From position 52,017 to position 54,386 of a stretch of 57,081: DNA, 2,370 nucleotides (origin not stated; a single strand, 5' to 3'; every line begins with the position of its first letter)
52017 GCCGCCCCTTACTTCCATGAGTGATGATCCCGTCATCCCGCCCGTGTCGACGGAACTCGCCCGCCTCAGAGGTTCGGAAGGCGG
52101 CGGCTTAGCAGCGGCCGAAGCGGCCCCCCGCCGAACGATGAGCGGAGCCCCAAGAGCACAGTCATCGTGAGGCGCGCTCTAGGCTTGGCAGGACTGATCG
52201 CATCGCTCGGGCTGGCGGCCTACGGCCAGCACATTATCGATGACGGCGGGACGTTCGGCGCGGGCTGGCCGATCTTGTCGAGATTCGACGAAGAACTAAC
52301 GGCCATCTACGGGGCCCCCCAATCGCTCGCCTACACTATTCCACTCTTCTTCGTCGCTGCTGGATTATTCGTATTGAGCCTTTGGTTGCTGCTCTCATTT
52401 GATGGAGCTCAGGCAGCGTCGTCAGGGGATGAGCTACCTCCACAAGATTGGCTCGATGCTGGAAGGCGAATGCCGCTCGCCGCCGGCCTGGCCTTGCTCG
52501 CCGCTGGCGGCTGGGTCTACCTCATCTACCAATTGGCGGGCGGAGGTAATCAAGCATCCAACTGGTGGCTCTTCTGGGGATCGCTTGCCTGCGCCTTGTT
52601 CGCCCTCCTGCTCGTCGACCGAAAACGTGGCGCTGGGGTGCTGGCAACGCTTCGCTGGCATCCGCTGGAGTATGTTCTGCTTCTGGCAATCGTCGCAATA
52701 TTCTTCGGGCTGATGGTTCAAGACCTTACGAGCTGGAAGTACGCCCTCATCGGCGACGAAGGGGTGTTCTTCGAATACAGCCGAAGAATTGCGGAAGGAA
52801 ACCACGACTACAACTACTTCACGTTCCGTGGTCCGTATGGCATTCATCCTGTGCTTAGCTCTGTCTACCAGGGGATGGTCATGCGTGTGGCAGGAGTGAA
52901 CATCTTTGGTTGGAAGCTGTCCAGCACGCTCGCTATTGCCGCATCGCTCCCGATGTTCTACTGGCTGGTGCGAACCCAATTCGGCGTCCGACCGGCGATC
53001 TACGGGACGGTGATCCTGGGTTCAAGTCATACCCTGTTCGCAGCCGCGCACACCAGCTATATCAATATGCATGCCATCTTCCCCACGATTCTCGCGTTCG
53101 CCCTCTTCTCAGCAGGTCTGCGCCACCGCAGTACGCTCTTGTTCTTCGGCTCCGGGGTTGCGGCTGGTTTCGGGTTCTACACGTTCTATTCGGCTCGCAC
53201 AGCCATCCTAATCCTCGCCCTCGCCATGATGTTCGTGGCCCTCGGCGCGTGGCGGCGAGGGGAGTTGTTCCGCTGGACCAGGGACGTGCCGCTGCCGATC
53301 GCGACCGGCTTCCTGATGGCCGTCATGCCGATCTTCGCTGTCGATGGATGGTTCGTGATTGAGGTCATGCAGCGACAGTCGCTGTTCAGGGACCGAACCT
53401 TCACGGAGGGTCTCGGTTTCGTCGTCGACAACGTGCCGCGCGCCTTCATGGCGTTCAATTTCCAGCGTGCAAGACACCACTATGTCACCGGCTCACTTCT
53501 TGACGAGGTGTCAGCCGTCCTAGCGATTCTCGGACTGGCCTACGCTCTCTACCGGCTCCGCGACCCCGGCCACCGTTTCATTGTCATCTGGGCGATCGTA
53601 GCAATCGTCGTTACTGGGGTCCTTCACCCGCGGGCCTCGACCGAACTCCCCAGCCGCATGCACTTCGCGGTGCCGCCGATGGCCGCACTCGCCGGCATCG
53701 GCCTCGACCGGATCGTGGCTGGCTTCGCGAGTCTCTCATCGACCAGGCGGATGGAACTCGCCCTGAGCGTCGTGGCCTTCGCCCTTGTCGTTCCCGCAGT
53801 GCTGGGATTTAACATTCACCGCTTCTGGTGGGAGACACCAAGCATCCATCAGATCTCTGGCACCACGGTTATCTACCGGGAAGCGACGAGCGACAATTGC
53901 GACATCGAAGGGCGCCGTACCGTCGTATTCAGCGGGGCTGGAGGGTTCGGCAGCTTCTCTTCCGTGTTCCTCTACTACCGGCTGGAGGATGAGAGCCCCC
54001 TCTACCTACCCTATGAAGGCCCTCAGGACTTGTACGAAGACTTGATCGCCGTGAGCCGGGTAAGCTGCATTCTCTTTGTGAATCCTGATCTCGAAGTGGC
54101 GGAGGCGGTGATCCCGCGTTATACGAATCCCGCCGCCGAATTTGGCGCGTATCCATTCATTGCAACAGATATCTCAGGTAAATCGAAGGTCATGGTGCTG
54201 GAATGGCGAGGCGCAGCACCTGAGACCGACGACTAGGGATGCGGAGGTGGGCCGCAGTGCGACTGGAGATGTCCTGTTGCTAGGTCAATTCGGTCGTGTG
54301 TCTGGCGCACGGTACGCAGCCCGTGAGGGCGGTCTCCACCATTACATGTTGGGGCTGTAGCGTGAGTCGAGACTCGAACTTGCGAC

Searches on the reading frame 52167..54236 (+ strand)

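Call 36: search_protein_families(library=pfam, proteins=[window:52167-54236:+], max_evalue=0.001)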
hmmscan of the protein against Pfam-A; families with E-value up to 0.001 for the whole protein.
window:52167-54236:+ (689 aa): 1 family
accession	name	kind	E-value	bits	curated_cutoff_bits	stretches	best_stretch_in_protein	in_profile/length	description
PF13231.12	PMT_2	-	1.4e-05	25.8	26.1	1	227-367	2-137/160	Dolichyl-phosphate-mannose-protein mannosyltransferase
